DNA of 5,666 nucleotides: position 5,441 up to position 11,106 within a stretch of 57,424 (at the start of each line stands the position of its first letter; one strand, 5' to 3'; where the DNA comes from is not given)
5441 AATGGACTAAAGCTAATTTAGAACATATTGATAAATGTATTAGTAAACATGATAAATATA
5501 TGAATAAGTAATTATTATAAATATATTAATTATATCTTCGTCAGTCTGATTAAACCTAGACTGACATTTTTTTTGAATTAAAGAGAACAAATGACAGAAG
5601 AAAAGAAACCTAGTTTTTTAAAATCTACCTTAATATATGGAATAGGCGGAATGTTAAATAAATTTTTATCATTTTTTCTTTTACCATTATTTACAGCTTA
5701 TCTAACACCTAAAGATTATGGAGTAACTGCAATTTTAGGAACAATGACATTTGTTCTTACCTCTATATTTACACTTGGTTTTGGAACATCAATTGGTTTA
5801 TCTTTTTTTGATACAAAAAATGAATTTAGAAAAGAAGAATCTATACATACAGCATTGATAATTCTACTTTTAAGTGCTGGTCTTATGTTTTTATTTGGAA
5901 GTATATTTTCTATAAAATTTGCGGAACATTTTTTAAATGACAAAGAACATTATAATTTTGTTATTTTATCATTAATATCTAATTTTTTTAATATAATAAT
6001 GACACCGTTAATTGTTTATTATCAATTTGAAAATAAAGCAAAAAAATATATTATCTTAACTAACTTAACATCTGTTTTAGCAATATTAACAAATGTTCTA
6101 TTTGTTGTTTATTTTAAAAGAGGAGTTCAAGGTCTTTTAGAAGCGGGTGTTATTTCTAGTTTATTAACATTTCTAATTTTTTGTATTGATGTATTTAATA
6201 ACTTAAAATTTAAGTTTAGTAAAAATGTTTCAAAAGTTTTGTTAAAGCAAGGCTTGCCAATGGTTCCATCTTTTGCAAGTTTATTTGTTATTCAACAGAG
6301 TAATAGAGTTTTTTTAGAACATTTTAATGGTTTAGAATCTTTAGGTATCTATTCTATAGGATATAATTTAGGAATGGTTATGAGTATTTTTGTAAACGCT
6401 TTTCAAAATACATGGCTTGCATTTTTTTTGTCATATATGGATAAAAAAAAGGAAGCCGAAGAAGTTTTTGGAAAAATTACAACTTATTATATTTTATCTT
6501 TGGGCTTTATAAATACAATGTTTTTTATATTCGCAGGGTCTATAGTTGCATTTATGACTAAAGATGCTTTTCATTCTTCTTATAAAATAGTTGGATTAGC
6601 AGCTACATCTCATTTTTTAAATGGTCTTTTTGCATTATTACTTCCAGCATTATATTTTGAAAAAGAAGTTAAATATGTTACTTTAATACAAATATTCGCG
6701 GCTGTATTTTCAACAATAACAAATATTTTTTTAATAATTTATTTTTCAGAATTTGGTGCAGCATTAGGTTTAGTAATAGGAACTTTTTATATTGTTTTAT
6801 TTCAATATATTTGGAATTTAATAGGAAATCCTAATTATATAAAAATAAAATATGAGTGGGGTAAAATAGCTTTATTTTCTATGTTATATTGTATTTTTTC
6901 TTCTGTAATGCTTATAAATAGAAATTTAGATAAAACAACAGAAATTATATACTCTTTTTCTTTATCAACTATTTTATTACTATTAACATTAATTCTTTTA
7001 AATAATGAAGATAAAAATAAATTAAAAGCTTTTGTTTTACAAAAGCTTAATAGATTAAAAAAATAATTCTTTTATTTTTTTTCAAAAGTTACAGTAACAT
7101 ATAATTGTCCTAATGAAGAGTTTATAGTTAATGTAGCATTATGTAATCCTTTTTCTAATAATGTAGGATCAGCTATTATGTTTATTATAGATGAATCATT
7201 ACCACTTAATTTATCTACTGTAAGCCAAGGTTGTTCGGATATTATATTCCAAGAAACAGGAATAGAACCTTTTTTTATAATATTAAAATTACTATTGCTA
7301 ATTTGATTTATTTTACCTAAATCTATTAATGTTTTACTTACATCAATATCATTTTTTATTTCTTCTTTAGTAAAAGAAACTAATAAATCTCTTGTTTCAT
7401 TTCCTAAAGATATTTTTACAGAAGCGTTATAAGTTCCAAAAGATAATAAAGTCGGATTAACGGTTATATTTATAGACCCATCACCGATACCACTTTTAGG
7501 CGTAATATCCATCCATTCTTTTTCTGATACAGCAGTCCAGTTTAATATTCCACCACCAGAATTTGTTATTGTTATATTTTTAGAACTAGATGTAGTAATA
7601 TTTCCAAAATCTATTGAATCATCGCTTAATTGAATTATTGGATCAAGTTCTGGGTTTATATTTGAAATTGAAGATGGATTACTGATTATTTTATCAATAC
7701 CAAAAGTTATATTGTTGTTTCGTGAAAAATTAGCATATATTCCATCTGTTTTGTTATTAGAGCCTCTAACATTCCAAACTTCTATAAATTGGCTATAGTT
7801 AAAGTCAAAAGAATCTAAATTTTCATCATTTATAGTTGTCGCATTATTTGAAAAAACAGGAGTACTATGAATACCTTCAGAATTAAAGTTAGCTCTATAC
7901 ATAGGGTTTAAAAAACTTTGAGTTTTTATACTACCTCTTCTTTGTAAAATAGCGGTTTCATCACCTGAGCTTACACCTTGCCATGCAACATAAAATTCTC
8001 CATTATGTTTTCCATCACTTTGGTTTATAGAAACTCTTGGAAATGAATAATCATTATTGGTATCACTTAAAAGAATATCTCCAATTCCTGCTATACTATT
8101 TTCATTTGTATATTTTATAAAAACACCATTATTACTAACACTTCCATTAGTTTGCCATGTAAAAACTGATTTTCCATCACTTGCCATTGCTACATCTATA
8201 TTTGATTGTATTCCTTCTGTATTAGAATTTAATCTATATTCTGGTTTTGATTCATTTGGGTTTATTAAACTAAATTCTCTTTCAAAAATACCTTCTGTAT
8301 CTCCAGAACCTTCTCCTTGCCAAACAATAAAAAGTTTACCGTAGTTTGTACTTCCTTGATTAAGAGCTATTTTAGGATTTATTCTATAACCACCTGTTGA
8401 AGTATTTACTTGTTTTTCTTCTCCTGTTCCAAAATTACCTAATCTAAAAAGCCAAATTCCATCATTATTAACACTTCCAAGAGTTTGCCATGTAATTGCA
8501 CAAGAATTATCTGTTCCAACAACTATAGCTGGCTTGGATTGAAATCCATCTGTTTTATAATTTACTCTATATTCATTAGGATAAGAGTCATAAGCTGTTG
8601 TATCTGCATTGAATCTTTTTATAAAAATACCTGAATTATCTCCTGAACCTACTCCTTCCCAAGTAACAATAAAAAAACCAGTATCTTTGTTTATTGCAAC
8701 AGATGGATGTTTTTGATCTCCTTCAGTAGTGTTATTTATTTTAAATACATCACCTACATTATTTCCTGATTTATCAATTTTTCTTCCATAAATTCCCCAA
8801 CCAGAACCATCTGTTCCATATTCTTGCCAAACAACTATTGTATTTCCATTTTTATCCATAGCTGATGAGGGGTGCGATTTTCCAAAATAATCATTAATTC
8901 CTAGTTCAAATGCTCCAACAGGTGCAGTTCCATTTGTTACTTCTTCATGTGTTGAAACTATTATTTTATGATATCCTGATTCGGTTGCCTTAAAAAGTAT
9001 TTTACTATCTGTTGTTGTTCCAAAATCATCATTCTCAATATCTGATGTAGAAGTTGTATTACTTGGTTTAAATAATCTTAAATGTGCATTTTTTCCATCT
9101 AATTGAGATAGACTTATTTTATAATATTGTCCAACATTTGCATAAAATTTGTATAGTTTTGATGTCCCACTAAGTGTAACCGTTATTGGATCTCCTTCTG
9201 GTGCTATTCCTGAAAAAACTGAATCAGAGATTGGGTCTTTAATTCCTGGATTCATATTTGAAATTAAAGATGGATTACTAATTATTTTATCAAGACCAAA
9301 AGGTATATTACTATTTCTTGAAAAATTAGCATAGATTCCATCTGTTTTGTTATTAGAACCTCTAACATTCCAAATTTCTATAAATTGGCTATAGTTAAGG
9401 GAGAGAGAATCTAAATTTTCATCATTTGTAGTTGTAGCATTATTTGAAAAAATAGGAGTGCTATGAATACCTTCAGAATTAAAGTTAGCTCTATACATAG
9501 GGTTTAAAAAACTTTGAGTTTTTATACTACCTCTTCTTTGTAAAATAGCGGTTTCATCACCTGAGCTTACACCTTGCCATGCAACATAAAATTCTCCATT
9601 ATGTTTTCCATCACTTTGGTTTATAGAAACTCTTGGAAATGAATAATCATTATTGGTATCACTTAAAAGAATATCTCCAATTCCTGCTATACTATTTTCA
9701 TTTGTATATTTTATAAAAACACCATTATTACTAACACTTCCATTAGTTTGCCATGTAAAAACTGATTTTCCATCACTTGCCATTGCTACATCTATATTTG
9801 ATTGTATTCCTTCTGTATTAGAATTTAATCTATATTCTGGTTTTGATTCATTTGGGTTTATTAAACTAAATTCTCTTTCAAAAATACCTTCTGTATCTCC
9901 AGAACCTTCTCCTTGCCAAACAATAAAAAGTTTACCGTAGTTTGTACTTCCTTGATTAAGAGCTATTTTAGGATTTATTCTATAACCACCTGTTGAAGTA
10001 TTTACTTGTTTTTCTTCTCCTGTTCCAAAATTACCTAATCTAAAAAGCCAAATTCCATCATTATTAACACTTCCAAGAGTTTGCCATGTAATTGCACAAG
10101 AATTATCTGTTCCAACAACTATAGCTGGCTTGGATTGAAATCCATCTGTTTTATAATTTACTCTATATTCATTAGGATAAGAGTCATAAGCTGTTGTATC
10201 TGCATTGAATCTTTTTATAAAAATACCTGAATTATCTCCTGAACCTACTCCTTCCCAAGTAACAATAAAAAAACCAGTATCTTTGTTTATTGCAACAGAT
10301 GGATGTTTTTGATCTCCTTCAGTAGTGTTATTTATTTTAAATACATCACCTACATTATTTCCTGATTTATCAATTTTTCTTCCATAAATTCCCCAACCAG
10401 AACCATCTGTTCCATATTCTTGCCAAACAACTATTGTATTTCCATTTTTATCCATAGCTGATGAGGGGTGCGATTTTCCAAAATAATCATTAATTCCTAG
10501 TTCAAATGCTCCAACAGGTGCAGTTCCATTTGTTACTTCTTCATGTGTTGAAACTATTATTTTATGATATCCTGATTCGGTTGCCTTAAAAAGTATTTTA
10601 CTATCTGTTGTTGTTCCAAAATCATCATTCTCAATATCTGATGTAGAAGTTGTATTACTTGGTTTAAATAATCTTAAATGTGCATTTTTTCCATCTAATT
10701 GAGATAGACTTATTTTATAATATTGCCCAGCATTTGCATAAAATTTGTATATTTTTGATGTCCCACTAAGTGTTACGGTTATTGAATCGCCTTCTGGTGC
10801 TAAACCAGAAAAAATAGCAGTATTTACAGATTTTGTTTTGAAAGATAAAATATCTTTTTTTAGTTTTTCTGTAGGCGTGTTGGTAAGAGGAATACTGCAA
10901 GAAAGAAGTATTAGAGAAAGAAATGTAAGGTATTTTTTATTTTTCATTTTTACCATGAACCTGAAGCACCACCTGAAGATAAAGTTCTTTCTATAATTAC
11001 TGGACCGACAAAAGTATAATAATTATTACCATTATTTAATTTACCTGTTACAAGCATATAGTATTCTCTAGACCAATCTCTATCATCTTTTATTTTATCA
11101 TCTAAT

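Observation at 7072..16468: Four-gene lipoprotein operon built only of display/binding modules, inserted in the middle of a Wzx/Wzy polysaccharide locus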

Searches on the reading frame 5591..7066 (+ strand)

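Call 7: search_protein_families(library=pfam, proteins=[window:5591-7066:+], max_evalue=0.001)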
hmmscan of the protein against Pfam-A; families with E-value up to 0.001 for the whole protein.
window:5591-7066:+ (491 aa): 2 families
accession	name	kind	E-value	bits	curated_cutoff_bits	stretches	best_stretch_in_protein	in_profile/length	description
PF01943.22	Polysacc_synt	-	7.8e-19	68.6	28.2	1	10-271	2-261/274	Polysaccharide biosynthesis protein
PF13440.11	Polysacc_synt_3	-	5e-11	42.8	23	1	38-296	6-257/293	Polysaccharide biosynthesis protein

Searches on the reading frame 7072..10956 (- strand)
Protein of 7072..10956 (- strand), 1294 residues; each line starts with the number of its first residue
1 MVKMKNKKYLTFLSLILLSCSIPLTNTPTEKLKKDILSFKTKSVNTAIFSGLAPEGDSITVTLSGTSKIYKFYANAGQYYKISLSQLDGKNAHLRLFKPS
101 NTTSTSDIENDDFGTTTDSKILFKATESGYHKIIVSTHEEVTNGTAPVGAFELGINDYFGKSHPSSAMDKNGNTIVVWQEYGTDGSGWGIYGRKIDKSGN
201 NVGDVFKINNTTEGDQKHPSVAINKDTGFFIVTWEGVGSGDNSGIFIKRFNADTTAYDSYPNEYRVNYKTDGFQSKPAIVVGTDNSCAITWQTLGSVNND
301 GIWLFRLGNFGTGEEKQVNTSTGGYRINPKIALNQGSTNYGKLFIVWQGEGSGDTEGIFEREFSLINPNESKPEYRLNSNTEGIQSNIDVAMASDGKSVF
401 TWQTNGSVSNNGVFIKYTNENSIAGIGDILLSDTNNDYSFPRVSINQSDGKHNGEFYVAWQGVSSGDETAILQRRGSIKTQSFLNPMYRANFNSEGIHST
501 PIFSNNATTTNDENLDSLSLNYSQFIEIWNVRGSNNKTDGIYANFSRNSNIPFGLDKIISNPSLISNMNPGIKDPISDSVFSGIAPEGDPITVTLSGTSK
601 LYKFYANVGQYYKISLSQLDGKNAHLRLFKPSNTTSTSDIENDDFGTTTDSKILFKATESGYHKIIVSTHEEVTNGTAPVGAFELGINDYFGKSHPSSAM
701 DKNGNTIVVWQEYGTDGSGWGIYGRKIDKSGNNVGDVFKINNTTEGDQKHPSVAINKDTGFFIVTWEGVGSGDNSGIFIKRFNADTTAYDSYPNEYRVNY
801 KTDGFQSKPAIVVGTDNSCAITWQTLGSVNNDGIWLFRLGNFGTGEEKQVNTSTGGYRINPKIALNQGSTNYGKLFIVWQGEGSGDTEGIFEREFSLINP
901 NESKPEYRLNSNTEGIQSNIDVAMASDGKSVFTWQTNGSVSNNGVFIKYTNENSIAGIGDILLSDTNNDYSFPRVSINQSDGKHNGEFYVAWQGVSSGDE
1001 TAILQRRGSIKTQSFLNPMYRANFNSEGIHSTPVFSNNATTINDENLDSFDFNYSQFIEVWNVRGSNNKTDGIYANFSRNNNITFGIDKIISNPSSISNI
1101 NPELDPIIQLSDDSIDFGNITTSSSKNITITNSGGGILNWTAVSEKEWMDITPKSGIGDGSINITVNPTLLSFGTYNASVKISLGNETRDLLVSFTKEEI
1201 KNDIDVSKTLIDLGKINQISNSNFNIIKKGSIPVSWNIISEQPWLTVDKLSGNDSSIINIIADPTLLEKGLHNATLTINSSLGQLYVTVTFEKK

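Call 5: search_protein_families(library=pfam, proteins=[window:7072-10956:-], max_evalue=1)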
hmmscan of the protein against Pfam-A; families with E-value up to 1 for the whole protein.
window:7072-10956:- (1294 aa): 7 families
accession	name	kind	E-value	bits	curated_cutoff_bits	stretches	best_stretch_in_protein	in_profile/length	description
PF19190.6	BACON_2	-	1.5e-16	60.6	25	2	1109-1180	3-79/94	Viral BACON domain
PF04151.21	PPC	-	9.3e-09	36.5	25.9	2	67-136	2-69/70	Bacterial pre-peptidase C-terminal domain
PF13004.13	BACON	-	3e-05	24.3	25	1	1235-1290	2-59/61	Putative binding domain, N-terminal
PF25776.1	Ig_VWDE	-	0.012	15.9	28.1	0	980-1017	30-67/105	VWDE-like, immunoglobulin domain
PF22544.2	HYDIN_VesB_CFA65-like_Ig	-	0.016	15.9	25.5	1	1106-1170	1-74/100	HYDIN/CFA65/VesB-like, Ig-like domain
PF23521.1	YKL023C-A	-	0.12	12.7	27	0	438-458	29-49/75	YKL023C-A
PF21223.3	TPPII_Ig-like-1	-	0.13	13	27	0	1221-1276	39-96/117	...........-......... II, first Ig-like domain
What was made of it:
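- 7072..10956 (-): Gene D, a 1294-aa lipoprotein (MEK7434579.1, annotated from M4). Layout: signal peptide aa 1-20; FKTKS tag aa 39-43 (10828-10842); PPC1 aa 50-165 (10462-10809); 7-blade propeller 1 aa 166-560 (9277-10461); PPC2 aa 582-697 (8866-9213); propeller 2 aa 698-1092 (7681-8865); BACON 1 aa 1105-1185 (7402-7644); BACON 2 aa 1205-1292 (7081-7344). Pfam hits in call 5.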

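Call 6: search_protein_families(library=ncbifam, proteins=[window:7072-10956:-], max_evalue=1)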
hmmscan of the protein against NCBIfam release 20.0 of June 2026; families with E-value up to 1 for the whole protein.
window:7072-10956:- (1294 aa): 3 families
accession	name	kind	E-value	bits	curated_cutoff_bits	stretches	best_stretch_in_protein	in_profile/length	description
NF012200.0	choice_anch_D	domain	0.00013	22.4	45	1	1105-1183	14-86/108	choice-of-anchor D domain-containing protein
NF006432.0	PRK08706.1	equivalog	0.0002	20.7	384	2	406-474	187-255/289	lipid A biosynthesis lauroyl acyltransferase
NF009021.0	PRK12357.1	equivalog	0.048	12.8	470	0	183-206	289-312/326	glutaminase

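Call 13: search_solved_structures(query=window:7072-10956:-, max_evalue=1)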
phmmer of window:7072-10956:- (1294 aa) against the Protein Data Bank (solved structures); distinct sequences matched with E-value up to 1: 2.
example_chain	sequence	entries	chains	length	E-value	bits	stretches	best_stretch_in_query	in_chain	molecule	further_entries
3m9v_A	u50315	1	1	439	0.74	10.4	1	186-771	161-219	FAD-dependent oxidoreductase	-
4kcf_A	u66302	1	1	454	0.78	10.3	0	186-771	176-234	FAD-dependent oxidoreductase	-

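Call 84: search_protein_families(library=phrogs, proteins=[window:7072-10956:-], max_evalue=0.01)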
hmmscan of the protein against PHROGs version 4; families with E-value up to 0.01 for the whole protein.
window:7072-10956:- (1294 aa): 2 families
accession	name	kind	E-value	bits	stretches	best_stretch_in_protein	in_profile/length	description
phrog_28150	-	unknown function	0.0018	19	0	592-620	51-79/156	-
phrog_24427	-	unknown function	0.0022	18.7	0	452-478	62-89/101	-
